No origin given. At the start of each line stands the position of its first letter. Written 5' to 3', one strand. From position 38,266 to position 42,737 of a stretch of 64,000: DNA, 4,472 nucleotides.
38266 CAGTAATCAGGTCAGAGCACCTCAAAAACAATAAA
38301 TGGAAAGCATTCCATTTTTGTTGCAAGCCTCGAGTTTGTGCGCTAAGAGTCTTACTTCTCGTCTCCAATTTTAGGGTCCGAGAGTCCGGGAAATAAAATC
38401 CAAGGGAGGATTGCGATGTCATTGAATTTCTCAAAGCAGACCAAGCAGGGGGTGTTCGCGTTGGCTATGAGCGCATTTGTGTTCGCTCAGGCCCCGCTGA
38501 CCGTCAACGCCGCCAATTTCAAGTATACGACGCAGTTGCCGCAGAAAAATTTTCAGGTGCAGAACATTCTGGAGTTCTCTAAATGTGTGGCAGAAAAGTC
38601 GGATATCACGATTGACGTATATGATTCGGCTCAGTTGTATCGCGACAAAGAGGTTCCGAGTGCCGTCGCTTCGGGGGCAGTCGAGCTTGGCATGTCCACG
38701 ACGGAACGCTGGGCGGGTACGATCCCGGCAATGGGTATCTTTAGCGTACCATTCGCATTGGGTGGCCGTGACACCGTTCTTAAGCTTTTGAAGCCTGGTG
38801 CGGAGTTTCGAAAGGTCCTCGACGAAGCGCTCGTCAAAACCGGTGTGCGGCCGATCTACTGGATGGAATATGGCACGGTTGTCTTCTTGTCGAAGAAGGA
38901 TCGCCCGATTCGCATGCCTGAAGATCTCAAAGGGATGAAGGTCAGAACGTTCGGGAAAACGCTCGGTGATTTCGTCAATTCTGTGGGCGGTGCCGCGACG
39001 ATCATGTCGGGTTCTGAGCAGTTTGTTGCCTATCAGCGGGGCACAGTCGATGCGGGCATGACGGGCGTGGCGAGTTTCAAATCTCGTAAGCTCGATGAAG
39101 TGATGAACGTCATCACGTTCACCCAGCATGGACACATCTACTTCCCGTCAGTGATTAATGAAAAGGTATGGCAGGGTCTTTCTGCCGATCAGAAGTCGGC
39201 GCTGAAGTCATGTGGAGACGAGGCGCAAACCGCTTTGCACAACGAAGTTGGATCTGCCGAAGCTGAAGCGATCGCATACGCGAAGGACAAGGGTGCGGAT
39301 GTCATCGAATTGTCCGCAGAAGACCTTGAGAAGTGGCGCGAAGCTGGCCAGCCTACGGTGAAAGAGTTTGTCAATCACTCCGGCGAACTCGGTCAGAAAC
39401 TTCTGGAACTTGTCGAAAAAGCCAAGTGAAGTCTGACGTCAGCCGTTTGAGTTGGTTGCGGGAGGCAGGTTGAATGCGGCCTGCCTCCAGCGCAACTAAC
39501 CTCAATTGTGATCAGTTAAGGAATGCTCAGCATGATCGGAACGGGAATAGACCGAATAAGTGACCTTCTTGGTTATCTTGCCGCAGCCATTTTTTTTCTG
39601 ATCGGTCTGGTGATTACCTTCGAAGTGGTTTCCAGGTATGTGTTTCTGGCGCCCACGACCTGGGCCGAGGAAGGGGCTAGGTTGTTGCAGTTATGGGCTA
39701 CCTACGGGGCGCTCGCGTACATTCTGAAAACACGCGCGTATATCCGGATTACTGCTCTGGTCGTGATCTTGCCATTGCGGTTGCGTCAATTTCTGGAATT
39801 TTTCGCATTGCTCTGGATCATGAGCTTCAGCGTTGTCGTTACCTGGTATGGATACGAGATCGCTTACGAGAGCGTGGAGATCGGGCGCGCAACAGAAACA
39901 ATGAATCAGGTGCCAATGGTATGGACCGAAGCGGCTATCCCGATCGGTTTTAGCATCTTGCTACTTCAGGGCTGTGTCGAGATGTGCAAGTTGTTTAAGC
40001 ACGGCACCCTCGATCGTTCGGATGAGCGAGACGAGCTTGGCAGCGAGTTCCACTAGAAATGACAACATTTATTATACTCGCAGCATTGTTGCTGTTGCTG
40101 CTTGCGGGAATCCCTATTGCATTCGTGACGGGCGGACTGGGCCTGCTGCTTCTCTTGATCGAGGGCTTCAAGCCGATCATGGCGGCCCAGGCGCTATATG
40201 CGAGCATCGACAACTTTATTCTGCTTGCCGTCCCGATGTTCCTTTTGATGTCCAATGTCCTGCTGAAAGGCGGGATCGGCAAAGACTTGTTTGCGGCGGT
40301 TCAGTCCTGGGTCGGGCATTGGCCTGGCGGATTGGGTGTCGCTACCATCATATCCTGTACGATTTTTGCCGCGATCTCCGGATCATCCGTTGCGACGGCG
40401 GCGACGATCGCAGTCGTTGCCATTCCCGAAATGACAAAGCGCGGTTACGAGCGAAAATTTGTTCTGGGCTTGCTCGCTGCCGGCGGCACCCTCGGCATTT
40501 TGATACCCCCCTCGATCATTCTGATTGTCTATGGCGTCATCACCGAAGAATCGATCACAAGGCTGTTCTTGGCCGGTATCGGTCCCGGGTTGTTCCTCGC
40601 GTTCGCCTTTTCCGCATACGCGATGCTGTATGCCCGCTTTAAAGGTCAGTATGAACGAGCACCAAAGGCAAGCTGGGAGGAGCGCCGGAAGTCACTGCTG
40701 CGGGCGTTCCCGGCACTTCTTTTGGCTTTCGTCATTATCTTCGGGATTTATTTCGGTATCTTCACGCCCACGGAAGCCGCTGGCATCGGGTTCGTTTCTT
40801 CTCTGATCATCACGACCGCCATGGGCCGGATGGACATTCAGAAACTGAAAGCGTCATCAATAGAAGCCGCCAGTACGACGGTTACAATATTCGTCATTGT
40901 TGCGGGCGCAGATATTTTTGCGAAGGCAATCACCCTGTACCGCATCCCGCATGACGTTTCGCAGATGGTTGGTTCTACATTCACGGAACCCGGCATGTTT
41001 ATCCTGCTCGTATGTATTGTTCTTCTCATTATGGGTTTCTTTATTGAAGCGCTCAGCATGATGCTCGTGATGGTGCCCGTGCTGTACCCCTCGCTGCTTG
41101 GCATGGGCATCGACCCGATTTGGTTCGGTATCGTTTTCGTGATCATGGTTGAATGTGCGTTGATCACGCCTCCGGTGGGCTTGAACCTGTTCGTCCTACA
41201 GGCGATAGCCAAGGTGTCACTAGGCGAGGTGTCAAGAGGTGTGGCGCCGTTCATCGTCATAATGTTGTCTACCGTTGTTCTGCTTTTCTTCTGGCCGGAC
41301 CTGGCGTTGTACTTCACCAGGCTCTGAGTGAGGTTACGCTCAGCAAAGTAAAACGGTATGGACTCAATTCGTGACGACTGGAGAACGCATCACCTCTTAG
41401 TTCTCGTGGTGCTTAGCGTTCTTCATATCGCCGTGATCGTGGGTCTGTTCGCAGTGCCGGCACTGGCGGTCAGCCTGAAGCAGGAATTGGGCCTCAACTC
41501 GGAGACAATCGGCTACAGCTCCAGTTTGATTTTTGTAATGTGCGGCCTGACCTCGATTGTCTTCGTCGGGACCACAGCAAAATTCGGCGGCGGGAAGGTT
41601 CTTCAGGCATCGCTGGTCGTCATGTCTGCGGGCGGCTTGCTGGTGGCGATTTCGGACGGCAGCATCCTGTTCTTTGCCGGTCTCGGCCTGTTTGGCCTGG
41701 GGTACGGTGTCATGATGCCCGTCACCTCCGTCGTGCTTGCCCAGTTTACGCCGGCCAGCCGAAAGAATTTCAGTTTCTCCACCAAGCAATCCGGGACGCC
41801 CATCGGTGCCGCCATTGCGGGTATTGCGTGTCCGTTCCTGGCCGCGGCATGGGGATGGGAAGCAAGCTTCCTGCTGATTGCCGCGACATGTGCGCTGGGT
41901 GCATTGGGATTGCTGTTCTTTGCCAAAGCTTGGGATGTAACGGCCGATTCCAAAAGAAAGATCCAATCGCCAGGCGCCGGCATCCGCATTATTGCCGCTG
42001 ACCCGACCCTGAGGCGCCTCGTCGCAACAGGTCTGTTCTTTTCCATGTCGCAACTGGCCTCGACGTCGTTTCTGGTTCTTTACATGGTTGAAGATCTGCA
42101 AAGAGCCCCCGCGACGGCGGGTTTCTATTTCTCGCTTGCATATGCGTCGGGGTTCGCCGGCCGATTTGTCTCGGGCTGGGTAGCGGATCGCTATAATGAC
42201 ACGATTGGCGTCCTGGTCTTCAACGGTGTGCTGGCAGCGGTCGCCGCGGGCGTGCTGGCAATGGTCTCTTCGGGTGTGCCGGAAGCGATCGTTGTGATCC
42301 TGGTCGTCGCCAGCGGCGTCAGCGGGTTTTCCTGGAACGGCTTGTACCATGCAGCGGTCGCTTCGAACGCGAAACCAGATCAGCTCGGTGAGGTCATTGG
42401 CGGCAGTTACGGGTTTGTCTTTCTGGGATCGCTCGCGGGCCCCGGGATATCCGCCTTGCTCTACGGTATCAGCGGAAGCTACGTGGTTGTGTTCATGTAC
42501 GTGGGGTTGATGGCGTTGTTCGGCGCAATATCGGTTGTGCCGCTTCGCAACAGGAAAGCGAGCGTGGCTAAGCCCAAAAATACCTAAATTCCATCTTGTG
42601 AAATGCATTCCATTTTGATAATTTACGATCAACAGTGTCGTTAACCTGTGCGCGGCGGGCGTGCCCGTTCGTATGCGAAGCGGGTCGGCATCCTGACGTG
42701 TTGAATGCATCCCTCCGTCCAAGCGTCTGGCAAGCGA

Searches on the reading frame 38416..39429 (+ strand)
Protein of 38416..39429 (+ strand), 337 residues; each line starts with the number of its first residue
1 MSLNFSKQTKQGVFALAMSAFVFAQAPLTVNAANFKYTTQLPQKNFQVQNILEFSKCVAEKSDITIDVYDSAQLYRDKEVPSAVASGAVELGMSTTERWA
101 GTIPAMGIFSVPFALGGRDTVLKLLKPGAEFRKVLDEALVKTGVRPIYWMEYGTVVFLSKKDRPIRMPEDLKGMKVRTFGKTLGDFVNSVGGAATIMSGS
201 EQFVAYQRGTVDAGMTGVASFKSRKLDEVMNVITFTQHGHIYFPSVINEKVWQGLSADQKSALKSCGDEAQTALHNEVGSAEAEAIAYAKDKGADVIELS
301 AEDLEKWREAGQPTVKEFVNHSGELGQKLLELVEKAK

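Call 8: search_protein_families(library=pfam, proteins=[window:38416-39429:+])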
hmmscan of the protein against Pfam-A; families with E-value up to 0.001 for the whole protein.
window:38416-39429:+ (337 aa): 1 family
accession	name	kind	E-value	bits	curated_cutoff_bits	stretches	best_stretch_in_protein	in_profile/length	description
PF03480.18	DctP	-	1.3e-53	182.6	23.4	1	40-319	4-283/286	Bacterial extracellular solute-binding protein, family 7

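Call 39: find_homologous_proteins(query=window:38416-39429:+, max_evalue=1e-80)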
Query window:38416-39429:+ (337 aa): 208 proteins with E <= 1e-80 among 4032 candidates; the best 120 are listed.
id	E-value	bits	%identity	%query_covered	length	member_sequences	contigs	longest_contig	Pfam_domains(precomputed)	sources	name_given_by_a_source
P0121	8.0e-219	743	100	100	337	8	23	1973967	PF03480.19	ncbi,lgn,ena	-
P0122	1.2e-191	654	87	100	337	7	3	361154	PF03480.19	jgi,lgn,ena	-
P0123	2.3e-125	436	60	96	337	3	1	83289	PF03480.19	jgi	-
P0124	1.4e-123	430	60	96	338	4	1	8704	PF03480.19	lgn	-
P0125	1.3e-119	417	58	97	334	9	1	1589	PF03480.19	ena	-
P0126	8.5e-118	411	56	99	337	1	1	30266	PF03480.19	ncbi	-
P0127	9.3e-116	404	56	99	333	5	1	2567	PF03480.19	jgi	-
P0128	1.3e-112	394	56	91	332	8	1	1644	PF03480.19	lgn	-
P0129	2.1e-112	393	55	99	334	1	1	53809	PF03480.19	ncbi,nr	ncbi:MAG: TRAP transporter substrate-binding protein DctP [Marinosulfonomonas sp.]|nr:TRAP transport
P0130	3.2e-112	393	57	89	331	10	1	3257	PF03480.19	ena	-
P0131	1.7e-111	390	56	94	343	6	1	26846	PF03480.19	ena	-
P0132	2.8e-111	390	55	92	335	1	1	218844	PF03480.19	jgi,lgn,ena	-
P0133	3.9e-111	389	54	99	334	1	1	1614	PF03480.19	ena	-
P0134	4.7e-111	389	56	89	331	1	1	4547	PF03480.19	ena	-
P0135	4.9e-111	389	54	97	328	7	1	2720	PF03480.19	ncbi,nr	ncbi:MAG: TRAP transporter substrate-binding protein DctP [Rhodobacteraceae bacterium]|nr:TRAP trans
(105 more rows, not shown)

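Call 40: find_encoding_contigs(protein=P0121, flank=10000, max_places=10)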
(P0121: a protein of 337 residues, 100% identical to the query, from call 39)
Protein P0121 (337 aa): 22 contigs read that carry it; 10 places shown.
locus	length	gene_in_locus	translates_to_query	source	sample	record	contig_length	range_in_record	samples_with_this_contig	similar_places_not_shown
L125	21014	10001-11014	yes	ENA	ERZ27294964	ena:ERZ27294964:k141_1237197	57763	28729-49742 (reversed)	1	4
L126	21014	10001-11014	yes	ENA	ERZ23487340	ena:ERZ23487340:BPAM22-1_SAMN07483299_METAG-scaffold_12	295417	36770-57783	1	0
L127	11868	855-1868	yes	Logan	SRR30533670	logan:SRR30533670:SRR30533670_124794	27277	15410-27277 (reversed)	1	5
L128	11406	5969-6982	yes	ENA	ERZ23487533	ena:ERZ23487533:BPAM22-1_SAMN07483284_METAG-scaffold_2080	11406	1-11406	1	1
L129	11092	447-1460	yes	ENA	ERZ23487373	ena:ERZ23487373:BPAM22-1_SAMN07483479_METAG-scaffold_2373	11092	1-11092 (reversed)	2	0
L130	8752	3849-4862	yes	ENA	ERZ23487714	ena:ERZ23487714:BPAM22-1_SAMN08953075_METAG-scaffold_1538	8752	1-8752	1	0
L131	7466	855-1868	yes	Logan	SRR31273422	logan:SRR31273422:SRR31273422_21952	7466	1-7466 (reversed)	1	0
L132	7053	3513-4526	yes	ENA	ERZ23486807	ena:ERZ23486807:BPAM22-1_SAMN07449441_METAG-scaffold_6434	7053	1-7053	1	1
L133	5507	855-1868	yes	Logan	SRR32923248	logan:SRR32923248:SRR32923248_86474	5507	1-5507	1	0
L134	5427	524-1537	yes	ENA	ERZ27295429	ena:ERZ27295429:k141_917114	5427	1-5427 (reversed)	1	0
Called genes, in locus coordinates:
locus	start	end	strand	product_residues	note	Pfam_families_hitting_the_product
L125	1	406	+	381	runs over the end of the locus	PF02515:CoA_transf_3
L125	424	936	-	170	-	PF22381:Staph_reg_Sar_Rot, PF01978:TrmB, PF01047:MarR, PF12802:MarR_2, PF13463:HTH_27, PF25213:HVO_A0261_N (weak), PF09339:HTH_IclR (weak)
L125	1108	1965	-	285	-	PF01557:FAA_hydrolase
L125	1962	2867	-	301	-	PF00701:DHDPS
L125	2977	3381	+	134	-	PF02962:CHMI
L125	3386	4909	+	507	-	PF00171:Aldedh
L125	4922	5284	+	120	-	PF07746:LigA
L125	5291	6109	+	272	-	PF02900:LigB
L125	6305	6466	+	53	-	-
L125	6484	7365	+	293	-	PF00561:Abhydrolase_1, PF12146:Hydrolase_4, PF12697:Abhydrolase_6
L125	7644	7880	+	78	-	-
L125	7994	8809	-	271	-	PF13276:HTH_21, PF00665:rve, PF13683:rve_3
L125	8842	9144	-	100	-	PF01527:HTH_Tnp_1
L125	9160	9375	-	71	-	PF01527:HTH_Tnp_1, PF13384:HTH_23 (weak)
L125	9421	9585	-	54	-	PF03737:RraA-like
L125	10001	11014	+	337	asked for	PF03480:DctP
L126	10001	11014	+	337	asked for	PF03480:DctP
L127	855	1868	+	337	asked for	PF03480:DctP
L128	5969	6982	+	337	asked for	PF03480:DctP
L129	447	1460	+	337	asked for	PF03480:DctP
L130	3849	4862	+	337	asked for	PF03480:DctP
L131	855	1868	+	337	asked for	PF03480:DctP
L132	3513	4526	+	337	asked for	PF03480:DctP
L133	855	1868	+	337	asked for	PF03480:DctP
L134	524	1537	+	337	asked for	PF03480:DctP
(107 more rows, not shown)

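Call 41: find_encoding_contigs(protein=P0122, flank=10000, max_places=5)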
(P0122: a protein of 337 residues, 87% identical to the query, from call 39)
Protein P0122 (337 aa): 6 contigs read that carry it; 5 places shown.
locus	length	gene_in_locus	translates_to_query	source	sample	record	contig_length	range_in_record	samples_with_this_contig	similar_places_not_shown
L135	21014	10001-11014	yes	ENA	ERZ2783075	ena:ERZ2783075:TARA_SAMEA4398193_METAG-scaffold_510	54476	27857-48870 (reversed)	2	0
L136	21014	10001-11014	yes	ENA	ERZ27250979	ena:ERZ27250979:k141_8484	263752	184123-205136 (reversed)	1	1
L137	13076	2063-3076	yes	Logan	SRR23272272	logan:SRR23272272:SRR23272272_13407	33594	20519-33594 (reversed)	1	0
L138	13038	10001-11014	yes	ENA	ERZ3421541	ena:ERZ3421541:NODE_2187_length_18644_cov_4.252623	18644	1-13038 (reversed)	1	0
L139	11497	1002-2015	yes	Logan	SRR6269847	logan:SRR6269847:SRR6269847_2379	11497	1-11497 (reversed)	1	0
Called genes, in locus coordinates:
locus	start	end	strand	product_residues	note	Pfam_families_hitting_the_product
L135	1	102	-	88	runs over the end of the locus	PF01527:HTH_Tnp_1, PF13384:HTH_23 (weak)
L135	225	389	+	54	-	-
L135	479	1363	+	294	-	PF12974:Phosphonate-bd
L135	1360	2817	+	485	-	PF02518:HATPase_c, PF13581:HATPase_c_2 (weak)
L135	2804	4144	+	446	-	PF00072:Response_reg, PF00158:Sigma54_activat, PF14532:Sigma54_activ_2, PF25601:AAA_lid_14, PF02954:HTH_8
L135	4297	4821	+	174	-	PF00355:Rieske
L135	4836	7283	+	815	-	PF18465:Rieske_3, PF00384:Molybdopterin, PF01568:Molydop_binding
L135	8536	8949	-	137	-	PF06684:AA_synth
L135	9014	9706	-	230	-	PF13610:DDE_Tnp_IS240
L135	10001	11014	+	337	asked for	PF03480:DctP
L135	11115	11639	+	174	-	PF04290:DctQ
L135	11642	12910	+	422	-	PF06808:DctM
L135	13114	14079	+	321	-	PF07690:MFS_1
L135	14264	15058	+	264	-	PF00378:ECH_1, PF16113:ECH_2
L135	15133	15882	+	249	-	PF01012:ETF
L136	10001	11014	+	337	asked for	PF03480:DctP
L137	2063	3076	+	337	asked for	PF03480:DctP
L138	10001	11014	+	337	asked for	PF03480:DctP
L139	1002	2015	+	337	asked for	PF03480:DctP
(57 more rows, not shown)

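Call 68: list_cluster_members(proteins=[P0121, P0002, P0122])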
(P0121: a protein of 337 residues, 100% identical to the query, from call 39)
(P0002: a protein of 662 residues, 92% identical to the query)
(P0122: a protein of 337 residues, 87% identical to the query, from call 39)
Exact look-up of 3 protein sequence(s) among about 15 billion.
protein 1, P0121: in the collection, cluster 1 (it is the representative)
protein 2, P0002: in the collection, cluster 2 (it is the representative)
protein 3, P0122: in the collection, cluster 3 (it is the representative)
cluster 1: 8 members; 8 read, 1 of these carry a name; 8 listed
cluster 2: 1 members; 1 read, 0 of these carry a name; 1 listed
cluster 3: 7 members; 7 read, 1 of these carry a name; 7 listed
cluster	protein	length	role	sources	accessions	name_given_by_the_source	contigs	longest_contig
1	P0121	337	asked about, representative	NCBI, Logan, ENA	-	-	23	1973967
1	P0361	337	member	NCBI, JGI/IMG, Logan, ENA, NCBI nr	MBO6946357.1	MAG: TRAP transporter substrate-binding protein DctP [Rhodospirillales bacterium] | TRAP transporter substrate-binding protein DctP [Rhodospirillales bacterium]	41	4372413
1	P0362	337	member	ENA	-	-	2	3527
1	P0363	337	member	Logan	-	-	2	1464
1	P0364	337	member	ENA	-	-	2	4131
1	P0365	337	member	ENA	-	-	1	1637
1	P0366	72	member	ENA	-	-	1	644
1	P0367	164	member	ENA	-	-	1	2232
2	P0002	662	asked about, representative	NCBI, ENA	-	-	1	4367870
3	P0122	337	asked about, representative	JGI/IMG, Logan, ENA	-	-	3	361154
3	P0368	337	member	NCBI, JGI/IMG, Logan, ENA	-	C4-dicarboxylate-binding protein DctP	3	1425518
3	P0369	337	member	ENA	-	-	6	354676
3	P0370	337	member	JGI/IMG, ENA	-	-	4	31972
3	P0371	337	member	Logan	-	-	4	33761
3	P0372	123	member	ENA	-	-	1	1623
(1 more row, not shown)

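Call 69: find_encoding_contigs(protein=P0361, flank=10000, max_places=6)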
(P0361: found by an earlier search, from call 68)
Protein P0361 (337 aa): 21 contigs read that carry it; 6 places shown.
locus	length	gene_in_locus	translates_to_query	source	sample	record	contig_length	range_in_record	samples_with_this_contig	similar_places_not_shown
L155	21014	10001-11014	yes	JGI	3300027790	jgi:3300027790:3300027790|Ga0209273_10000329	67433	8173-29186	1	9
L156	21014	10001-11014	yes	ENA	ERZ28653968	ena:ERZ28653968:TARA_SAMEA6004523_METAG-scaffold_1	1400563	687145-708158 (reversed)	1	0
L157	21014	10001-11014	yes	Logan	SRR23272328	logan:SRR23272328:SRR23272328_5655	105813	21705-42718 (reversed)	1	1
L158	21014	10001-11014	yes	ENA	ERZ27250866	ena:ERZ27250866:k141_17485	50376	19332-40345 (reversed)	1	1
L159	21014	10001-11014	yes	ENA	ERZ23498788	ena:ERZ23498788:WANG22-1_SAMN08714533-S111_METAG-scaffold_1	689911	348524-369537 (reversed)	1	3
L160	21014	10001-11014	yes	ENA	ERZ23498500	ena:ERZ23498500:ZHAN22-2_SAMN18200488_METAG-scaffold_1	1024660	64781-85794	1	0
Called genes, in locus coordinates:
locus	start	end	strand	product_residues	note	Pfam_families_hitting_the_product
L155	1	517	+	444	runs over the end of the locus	PF06808:DctM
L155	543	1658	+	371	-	PF03480:DctP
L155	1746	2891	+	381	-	PF02515:CoA_transf_3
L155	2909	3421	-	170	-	PF22381:Staph_reg_Sar_Rot (weak), PF01978:TrmB, PF01047:MarR, PF12802:MarR_2, PF13463:HTH_27, PF25213:HVO_A0261_N (weak), PF09339:HTH_IclR (weak)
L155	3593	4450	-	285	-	PF01557:FAA_hydrolase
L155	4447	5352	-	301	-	PF00701:DHDPS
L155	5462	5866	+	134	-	PF02962:CHMI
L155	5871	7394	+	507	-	PF00171:Aldedh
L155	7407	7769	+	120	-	PF07746:LigA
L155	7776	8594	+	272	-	PF02900:LigB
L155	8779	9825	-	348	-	PF13565:HTH_32 (weak), PF13683:rve_3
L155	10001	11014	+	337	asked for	PF03480:DctP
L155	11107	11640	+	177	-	PF04290:DctQ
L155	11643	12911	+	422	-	PF06808:DctM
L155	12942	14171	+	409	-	PF07690:MFS_1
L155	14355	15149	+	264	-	PF00378:ECH_1, PF16113:ECH_2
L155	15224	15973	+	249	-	PF01012:ETF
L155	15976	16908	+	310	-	PF01012:ETF, PF00766:ETF_alpha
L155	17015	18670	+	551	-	PF00890:FAD_binding_2 (faint), PF01266:DAO (weak), PF01494:FAD_binding_3 (faint), PF01946:Thi4 (weak), PF13450:NAD_binding_8 (weak), PF21162:ETFQO_UQ-bd, PF05187:Fer4_ETF_QO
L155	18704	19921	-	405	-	PF02515:CoA_transf_3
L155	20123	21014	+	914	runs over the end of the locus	PF16078:2-oxogl_dehyd_N, PF00676:E1_dh, PF02779:Transket_pyr, PF16870:OxoGdeHyase_C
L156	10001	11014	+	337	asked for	PF03480:DctP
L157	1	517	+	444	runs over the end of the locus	PF06808:DctM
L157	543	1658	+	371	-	PF03480:DctP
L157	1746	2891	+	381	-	PF02515:CoA_transf_3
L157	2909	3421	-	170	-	PF22381:Staph_reg_Sar_Rot (weak), PF01978:TrmB, PF01047:MarR, PF12802:MarR_2, PF13463:HTH_27, PF25213:HVO_A0261_N (weak), PF09339:HTH_IclR (weak)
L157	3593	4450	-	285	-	PF01557:FAA_hydrolase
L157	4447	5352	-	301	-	PF00701:DHDPS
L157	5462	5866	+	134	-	PF02962:CHMI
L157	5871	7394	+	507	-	PF00171:Aldedh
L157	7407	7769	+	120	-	PF07746:LigA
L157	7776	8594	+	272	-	PF02900:LigB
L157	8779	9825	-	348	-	PF13565:HTH_32 (weak), PF13683:rve_3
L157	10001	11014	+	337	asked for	PF03480:DctP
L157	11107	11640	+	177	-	PF04290:DctQ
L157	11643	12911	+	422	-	PF06808:DctM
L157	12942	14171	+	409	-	PF07690:MFS_1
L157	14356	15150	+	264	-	PF00378:ECH_1, PF16113:ECH_2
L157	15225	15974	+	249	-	PF01012:ETF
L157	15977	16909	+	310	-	PF01012:ETF, PF00766:ETF_alpha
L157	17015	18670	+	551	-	PF00890:FAD_binding_2 (faint), PF01266:DAO (faint), PF01946:Thi4 (faint), PF13450:NAD_binding_8 (weak), PF21162:ETFQO_UQ-bd, PF05187:Fer4_ETF_QO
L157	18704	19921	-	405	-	PF02515:CoA_transf_3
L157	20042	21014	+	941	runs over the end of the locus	PF16078:2-oxogl_dehyd_N, PF00676:E1_dh, PF02779:Transket_pyr, PF16870:OxoGdeHyase_C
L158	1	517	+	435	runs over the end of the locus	PF06808:DctM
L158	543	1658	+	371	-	PF03480:DctP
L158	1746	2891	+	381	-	PF02515:CoA_transf_3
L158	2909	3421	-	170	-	PF22381:Staph_reg_Sar_Rot (weak), PF01978:TrmB, PF01047:MarR, PF12802:MarR_2, PF13463:HTH_27, PF25213:HVO_A0261_N (weak), PF09339:HTH_IclR (weak)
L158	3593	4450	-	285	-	PF01557:FAA_hydrolase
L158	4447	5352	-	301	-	PF00701:DHDPS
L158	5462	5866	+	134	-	PF02962:CHMI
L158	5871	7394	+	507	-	PF00171:Aldedh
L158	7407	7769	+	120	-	PF07746:LigA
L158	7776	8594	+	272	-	PF02900:LigB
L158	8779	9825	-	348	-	PF13565:HTH_32 (weak), PF13683:rve_3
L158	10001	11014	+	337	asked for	PF03480:DctP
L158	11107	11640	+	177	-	PF04290:DctQ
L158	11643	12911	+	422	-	PF06808:DctM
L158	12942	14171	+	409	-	PF07690:MFS_1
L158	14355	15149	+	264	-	PF00378:ECH_1, PF16113:ECH_2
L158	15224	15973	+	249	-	PF01012:ETF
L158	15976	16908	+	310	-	PF01012:ETF, PF00766:ETF_alpha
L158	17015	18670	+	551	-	PF00890:FAD_binding_2 (faint), PF01266:DAO (weak), PF01494:FAD_binding_3 (faint), PF01946:Thi4 (weak), PF13450:NAD_binding_8 (weak), PF21162:ETFQO_UQ-bd, PF05187:Fer4_ETF_QO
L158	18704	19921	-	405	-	PF02515:CoA_transf_3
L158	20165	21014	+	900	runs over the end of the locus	PF16078:2-oxogl_dehyd_N, PF00676:E1_dh, PF02779:Transket_pyr, PF16870:OxoGdeHyase_C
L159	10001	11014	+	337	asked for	PF03480:DctP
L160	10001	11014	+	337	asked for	PF03480:DctP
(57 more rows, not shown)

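Call 77: search_protein_families(library=pfam, proteins=[L155:8779-9825:-], max_evalue=0.00001)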
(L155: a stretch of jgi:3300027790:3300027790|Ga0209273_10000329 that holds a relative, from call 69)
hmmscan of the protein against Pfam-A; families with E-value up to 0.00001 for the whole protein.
L155:8779-9825:- (348 aa): 2 families
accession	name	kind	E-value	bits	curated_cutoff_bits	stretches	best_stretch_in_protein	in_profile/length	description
PF13683.12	rve_3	-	2.5e-12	46.8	26.5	1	256-321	2-67/67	Integrase core domain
PF13565.12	HTH_32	-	1.2e-08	35.8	33.7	1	86-153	6-72/73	Homeodomain-like domain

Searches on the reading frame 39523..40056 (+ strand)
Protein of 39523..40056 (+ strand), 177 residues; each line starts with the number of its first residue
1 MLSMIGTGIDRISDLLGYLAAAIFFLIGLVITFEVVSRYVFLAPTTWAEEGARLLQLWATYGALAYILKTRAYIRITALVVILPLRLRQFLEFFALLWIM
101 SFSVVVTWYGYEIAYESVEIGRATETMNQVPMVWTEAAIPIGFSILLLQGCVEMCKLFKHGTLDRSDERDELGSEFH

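Call 8: search_protein_families(library=pfam, proteins=[window:39523-40056:+])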
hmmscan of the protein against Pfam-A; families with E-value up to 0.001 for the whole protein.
window:39523-40056:+ (177 aa): 1 family
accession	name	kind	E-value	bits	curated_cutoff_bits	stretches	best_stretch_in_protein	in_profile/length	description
PF04290.18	DctQ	-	2e-24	86.4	28.3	1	29-159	3-131/132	Tripartite ATP-independent periplasmic transporters, DctQ component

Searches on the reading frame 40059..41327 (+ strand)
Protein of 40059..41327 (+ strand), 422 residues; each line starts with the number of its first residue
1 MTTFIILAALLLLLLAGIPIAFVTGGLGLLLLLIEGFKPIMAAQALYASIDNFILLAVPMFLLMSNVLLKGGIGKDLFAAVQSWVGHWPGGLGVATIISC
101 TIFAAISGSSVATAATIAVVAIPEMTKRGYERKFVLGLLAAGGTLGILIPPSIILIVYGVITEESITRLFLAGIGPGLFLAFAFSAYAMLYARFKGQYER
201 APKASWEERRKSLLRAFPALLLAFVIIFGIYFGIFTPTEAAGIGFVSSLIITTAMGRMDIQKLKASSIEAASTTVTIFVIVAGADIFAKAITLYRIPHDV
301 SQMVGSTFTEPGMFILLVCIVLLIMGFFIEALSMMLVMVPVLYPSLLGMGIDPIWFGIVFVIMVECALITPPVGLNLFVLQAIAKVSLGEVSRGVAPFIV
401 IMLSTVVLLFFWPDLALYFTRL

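Call 8: search_protein_families(library=pfam, proteins=[window:40059-41327:+])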
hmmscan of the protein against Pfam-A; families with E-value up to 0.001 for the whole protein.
window:40059-41327:+ (422 aa): 1 family
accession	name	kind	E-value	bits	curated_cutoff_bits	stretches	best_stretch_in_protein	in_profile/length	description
PF06808.19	DctM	-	4.4e-107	358.9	23.8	1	8-414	2-412/413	Tripartite ATP-independent periplasmic transporter, DctM component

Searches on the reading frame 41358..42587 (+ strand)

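Call 8: search_protein_families(library=pfam, proteins=[window:41358-42587:+])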
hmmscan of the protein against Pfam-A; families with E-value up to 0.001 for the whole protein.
window:41358-42587:+ (409 aa): 1 family
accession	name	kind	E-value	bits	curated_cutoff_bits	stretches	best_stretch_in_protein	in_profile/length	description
PF07690.21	MFS_1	-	1.7e-46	159.2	33.4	2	31-348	14-333/347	Major Facilitator Superfamily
